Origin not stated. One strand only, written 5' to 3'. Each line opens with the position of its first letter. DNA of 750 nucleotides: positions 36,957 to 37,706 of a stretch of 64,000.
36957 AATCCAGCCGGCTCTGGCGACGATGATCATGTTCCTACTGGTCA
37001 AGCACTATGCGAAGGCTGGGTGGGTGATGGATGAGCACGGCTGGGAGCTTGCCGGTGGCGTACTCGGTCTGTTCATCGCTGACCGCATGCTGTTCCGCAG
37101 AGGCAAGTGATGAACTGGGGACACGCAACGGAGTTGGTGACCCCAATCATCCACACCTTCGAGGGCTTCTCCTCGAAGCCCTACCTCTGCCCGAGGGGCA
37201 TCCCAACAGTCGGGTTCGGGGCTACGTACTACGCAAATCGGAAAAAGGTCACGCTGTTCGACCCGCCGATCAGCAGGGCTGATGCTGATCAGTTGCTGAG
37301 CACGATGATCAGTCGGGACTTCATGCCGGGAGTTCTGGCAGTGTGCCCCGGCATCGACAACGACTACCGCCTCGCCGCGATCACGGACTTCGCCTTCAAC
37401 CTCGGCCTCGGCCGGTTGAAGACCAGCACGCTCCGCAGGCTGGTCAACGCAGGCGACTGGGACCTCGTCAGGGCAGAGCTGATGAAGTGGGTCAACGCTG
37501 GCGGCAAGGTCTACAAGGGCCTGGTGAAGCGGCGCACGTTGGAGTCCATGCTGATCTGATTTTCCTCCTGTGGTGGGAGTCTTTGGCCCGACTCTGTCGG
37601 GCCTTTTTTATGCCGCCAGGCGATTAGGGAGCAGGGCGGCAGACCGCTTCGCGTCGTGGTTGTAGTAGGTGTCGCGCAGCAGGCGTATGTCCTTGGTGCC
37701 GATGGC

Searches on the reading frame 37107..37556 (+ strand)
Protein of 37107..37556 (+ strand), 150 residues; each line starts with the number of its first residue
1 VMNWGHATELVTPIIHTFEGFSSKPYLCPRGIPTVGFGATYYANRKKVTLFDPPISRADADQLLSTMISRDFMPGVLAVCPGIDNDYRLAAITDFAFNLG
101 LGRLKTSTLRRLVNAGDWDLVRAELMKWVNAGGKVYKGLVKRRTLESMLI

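Call 89: search_protein_families(library=pfam, proteins=[window:37107-37556:+], max_evalue=0.001)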
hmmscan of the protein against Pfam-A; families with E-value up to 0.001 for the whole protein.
window:37107-37556:+ (150 aa): 1 family
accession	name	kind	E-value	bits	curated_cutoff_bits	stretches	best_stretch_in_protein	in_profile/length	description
PF00959.24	Phage_lysozyme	-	1.1e-29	103.8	22.3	1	17-145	2-124/125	Phage lysozyme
